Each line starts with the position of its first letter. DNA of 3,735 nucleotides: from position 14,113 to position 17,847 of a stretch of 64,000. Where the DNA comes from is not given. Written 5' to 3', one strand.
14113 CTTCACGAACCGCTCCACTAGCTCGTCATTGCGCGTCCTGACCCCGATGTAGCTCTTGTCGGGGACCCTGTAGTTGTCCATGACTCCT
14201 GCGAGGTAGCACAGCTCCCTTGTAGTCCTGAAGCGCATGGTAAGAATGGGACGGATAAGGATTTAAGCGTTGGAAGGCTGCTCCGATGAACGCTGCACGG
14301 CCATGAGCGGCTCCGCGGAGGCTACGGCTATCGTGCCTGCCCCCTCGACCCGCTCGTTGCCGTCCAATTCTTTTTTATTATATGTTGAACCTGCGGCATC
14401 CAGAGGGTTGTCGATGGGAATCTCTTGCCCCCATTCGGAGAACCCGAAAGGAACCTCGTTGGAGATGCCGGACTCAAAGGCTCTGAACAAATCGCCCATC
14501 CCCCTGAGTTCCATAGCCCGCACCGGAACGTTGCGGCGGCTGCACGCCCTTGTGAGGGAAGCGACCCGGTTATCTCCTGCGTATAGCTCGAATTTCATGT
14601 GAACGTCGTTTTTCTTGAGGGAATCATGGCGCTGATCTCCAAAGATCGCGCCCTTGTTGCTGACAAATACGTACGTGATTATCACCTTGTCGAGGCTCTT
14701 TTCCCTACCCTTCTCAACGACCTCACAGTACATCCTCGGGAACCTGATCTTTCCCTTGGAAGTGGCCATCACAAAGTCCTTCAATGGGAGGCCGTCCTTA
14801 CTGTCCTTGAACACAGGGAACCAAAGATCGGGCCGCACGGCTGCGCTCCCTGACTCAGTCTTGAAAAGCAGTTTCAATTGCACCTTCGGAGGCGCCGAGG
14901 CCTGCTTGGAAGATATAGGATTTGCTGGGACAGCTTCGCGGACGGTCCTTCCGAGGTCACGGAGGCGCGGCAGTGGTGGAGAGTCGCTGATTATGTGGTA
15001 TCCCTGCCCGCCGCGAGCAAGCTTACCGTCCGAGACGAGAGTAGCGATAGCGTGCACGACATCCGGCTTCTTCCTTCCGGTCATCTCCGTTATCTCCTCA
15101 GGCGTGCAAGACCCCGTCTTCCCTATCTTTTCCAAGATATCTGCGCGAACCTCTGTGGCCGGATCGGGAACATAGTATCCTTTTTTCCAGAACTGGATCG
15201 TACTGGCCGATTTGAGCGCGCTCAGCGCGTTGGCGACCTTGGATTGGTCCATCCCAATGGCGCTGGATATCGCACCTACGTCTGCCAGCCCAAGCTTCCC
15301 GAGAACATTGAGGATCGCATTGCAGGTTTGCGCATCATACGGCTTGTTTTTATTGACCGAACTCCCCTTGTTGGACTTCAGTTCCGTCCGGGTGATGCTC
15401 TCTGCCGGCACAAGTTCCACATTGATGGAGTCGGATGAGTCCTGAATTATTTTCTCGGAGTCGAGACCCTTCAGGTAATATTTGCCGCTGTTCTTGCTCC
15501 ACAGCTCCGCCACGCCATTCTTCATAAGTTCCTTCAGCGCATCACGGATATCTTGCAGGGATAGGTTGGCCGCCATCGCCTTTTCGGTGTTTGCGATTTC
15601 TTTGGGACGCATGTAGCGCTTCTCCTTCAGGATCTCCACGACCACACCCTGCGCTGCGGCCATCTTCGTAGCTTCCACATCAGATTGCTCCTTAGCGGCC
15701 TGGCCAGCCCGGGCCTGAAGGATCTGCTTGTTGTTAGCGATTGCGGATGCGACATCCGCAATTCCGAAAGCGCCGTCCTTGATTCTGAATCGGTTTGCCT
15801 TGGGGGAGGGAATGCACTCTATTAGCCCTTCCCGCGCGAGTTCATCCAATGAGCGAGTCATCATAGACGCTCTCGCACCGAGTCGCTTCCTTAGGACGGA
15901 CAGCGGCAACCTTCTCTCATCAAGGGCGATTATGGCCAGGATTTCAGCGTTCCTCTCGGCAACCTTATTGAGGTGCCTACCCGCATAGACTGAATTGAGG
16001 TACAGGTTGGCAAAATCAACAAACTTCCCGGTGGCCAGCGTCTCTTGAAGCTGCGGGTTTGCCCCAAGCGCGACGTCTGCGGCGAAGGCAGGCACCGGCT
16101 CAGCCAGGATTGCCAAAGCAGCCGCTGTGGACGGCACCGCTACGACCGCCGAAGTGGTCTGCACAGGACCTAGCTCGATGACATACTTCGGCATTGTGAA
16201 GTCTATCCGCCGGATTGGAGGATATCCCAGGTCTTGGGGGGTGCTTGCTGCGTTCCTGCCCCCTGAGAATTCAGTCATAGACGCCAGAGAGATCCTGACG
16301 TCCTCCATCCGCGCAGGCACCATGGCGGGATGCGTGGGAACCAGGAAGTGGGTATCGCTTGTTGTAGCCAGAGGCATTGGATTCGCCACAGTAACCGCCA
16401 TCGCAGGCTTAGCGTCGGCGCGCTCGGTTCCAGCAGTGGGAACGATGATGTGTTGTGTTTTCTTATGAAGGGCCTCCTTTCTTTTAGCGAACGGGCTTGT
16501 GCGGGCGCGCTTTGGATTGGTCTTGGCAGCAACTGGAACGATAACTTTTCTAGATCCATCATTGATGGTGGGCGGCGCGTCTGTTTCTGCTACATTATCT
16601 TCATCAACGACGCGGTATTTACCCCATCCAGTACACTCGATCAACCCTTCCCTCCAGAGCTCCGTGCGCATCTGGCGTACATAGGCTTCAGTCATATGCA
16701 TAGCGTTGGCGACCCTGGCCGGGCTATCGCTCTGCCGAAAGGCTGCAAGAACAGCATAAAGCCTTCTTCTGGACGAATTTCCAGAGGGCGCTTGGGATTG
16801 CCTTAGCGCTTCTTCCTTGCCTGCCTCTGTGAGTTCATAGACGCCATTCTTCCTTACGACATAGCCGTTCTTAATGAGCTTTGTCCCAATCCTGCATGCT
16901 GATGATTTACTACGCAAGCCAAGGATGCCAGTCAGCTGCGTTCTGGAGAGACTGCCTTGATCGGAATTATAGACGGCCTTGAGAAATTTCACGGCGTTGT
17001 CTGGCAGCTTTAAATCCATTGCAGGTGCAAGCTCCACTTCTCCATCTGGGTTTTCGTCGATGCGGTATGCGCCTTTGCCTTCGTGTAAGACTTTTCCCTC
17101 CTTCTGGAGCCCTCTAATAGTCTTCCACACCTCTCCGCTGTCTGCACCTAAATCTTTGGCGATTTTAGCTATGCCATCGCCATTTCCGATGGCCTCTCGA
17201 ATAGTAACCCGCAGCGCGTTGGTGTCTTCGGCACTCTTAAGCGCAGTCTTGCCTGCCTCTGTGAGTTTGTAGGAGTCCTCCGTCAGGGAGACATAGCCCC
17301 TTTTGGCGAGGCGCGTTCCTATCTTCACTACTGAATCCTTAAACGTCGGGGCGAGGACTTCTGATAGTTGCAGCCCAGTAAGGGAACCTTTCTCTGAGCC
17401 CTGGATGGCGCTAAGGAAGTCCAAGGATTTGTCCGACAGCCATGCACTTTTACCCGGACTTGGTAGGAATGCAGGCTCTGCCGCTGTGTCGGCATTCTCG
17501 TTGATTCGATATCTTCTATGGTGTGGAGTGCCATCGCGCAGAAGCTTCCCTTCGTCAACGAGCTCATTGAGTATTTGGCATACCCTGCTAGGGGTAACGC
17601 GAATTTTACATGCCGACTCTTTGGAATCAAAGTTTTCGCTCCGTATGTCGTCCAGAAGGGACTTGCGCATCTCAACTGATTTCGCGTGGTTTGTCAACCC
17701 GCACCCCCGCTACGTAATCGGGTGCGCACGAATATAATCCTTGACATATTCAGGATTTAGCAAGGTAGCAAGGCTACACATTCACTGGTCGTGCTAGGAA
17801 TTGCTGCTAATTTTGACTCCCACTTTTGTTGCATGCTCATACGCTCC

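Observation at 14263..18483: Low-GC two-gene island beside the 16S gene: a 229-aa orphan plus a 1,144-aa protein made of about nine tandem winged-helix modules and an unrecognisable C-terminal domain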

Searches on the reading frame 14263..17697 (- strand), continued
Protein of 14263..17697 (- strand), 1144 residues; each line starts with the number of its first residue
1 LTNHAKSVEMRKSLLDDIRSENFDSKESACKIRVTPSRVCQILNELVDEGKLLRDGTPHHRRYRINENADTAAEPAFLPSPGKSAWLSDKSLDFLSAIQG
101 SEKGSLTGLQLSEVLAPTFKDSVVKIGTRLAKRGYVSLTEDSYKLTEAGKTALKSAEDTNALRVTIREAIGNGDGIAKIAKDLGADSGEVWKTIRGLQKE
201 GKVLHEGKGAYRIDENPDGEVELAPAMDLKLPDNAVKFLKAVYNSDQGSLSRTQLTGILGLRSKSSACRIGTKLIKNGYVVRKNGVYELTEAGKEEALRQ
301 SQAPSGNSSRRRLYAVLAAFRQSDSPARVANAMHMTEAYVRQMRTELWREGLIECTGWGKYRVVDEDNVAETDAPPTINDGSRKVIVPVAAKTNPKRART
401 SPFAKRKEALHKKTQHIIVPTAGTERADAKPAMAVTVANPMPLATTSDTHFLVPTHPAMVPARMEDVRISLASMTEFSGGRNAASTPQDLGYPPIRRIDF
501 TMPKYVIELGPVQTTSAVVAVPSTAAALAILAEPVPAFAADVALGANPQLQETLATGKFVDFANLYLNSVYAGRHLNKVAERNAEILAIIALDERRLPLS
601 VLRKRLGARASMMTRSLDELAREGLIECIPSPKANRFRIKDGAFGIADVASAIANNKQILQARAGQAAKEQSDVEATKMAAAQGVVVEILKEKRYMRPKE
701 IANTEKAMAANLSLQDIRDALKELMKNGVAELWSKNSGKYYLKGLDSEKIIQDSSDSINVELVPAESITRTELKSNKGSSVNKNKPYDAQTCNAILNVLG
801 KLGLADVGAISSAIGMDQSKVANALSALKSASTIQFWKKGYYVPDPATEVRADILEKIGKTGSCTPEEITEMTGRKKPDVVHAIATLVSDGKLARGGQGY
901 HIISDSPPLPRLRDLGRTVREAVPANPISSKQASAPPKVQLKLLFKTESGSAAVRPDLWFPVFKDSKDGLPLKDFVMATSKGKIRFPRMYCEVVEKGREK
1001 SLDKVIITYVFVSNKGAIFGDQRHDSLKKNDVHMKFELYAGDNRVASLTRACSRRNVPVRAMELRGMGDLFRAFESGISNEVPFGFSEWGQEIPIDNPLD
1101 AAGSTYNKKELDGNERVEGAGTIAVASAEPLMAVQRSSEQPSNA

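Call 34: find_encoding_contigs(protein=P0004, flank=10000)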
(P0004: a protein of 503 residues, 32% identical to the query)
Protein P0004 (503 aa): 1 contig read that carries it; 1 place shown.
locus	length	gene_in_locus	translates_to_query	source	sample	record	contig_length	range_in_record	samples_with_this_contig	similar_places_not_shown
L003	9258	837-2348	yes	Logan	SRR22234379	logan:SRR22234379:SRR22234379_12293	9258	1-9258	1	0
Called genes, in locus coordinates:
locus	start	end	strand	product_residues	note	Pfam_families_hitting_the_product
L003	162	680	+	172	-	-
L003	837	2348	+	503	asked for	-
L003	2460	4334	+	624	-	PF01022:HTH_5 (faint), PF01047:MarR (faint), PF01325:Fe_dep_repress (faint), PF01978:TrmB (faint), PF08279:HTH_11 (faint), PF09339:HTH_IclR (faint), PF12802:MarR_2 (faint), PF12840:HTH_20 (faint), +9 more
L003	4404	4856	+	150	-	-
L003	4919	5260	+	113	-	PF04343:DUF488, PF22751:DUF488-N3a, PF22752:DUF488-N3i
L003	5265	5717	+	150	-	PF04463:2-thiour_desulf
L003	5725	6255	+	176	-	PF00186:DHFR_1 (weak), PF01872:RibD_C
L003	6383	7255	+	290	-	-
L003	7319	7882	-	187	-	PF01015:Ribosomal_S3Ae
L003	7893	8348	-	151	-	PF08069:Ribosomal_S13_N, PF00312:Ribosomal_S15 (weak)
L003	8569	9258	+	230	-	?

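Call 103: predict_structure(alignment_id=A7)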
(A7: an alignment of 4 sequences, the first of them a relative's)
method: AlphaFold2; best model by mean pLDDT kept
length: 1135 residues; sequences in the alignment: 4
mean_pLDDT: 49.5   pTM: 0.24
mean pLDDT of the five models: 49.5, 47.3, 46.8, 46.5, 45.8
residues with pLDDT >= 90: 3; 70-90: 266; 50-70: 295; < 50: 571
segments of 3 or more residues with pLDDT < 50: 48-51, 61-76, 207-217, 357-569, 621-624, 632-664, 719-729, 737-746, 758-780, 791-795, 820-846, 848-855, 865-962, 968-975, 986-993, 1006-1017, 1029-1031, 1067-1069, 1071-1135
pLDDT, mean of each block of 10 residues (from residue 1): 80 74 79 79 64 70 36 48 83 82 72 76 81 80 76 79 79 75 72 63 59 40 76 82 79 69 82 87 76 57 66 63 64 74 64 51 25 25 26 28 25 24 22 24 25 23 24 25 23 23 24 24 25 27 30 32 38 57 55 57 60 61 54 42 36 32 55 73 71 78 76 60 38 50 47 51 25 35 53 49 65 57 29 28 44 48 43 32 24 25 27 27 25 21 27 38 49 50 49 57 54 45 53 58 64 64 53 30 24 26 24 24 28 30
secondary structure, 60 per line:
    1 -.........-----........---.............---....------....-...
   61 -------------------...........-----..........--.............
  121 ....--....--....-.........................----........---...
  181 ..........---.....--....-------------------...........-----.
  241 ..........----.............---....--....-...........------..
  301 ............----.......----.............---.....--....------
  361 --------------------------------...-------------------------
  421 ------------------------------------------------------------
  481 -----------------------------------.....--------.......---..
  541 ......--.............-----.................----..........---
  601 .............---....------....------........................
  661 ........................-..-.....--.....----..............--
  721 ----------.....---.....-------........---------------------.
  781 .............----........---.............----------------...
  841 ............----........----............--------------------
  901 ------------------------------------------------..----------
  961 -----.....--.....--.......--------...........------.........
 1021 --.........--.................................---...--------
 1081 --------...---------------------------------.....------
elements in order (helices of 4 or more, strands of 3 or more residues): H2-10 H16-23 H27-39 E43-46 E53-56 H80-90 E96-98 H99-105 H108-124 E127-130 E133-136 H138-162 H167-174 H178-190 E194-198 E201-204 H224-234 E240-242 H243-250 H255-267 E271-274 E277-280 H282-292 H299-312 H317-323 H328-340 E344-348 E351-354 H516-520 H529-535 H539-546 H549-561 H567-583 H590-597 H601-613 E617-620 E627-630 H637-684 H689-693 H696-700 H705-718 E731-735 H739-743 E751-755 H780-793 H798-805 H809-821 H838-852 H857-864 H869-880 E966-970 E973-977 E980-986 E995-1005 H1012-1020 E1023-1031 E1034-1044 H1045-1066 E1070-1072 H1125-1129

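Call 111: search_dna_similar(query=window:14263-17697:-, collection=phages, mode=protein, max_evalue=0.001, max_rows=10)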
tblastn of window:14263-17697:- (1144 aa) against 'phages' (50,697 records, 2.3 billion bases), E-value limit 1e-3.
No match.

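Call 112: search_dna_similar(query=window:14263-17697:-, collection=plasmids, mode=protein, max_evalue=0.001, max_rows=10)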
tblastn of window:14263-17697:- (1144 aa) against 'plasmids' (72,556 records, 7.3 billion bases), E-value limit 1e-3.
No match.

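Call 113: fold_search(model_id=the predicted structure, library=pdb)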
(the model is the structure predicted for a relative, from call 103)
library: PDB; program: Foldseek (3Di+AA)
matches with E <= 10: 1842; with E <= 0.001: 17
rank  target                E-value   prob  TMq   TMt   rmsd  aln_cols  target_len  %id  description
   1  1lva                  1.7e-07  1.00  0.06  0.21  21.9       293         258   14  Crystal structure of a C-terminal fragment of Moorella thermoacetica elongation factor SelB (released 2002-08-21)
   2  5lzb_z                1.2e-05  1.00  0.06  0.09  21.6       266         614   16  Structure of SelB-Sec-tRNASec bound to the 70S ribosome in the initial binding state (IB) (released 2016-11-23)
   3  8b9x_A                1.2e-05  1.00  0.06  0.20  25.8       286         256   12  Chimeric protein of human UFM1 E3 ligase, UFL1, and DDRGK1 (released 2023-10-25)
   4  2uwm_A                2.9e-05  1.00  0.06  0.27  15.9       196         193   14  C-TERMINAL DOMAIN(WH2-WH4) OF ELONGATION FACTOR SELB IN COMPLEX WITH SECIS RNA (released 2007-05-08)
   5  8b9x_B                3.4e-05  1.00  0.06  0.20  25.8       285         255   11  Chimeric protein of human UFM1 E3 ligase, UFL1, and DDRGK1 (released 2023-10-25)
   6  9gc3_A                6.1e-05  0.97  0.08  0.14  37.3       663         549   12  yeast TFIIIC TauB subcomplex bound to a tRNA gene (released 2024-11-27)
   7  2xub                  1.7e-04  0.98  0.07  0.14  24.1       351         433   13  Human RPC62 subunit structure (released 2011-03-02)
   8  2uwm_B                1.9e-04  1.00  0.06  0.25  15.8       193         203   14  C-TERMINAL DOMAIN(WH2-WH4) OF ELONGATION FACTOR SELB IN COMPLEX WITH SECIS RNA (released 2007-05-08)
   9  2ply_A                2.5e-04  1.00  0.06  0.24  15.9       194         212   13  Structure of the mRNA binding fragment of elongation factor SelB in complex with SECIS RNA. (released 2007-11-06)
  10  2ply_B                2.8e-04  1.00  0.06  0.26  15.7       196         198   13  Structure of the mRNA binding fragment of elongation factor SelB in complex with SECIS RNA. (released 2007-11-06)
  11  4zu9                  3.1e-04  0.99  0.06  0.10  20.3       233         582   15  Crystal structure of bacterial selenocysteine-specific elongation factor EF-Sec (released 2015-09-23)
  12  5afq_B                4.0e-04  0.90  0.06  0.12  25.1       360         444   12  Crystal structure of RPC62 - RPC32 beta (released 2015-10-07)
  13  1wsu_A                4.5e-04  1.00  0.05  0.40  14.7       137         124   14  C-terminal domain of elongation factor selB complexed with SECIS RNA (released 2005-01-25)
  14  8cli_A                5.0e-04  0.91  0.07  0.11  28.1       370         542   14  TFIIIC TauB-DNA monomer (released 2023-06-21)
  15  5afq_A                5.0e-04  0.89  0.06  0.12  25.3       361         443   13  Crystal structure of RPC62 - RPC32 beta (released 2015-10-07)
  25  3w6j_E                3.0e-03  0.99  0.05  0.29  14.1       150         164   19  Crystal structure of ScpAB core complex (released 2013-04-24)
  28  3cuq_A                3.5e-03  0.98  0.06  0.27  24.2       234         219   14  Integrated structural and functional model of the human ESCRT-II complex (released 2008-11-04)
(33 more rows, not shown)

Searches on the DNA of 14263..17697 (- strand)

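Call 43: search_rna_families(sources=[L002, L003, L004, L005], threshold=gathering)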
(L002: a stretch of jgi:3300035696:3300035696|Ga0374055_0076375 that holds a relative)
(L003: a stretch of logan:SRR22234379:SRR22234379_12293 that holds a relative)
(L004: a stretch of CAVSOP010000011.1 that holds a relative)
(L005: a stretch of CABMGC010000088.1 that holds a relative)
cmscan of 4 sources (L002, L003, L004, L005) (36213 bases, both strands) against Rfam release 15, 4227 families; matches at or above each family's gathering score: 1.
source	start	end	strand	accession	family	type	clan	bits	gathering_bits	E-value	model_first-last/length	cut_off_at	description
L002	733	2218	+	RF01959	SSU_rRNA_archaea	Gene; rRNA;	CL00111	1413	50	0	1-1478/1478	no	Archaeal small subunit ribosomal RNA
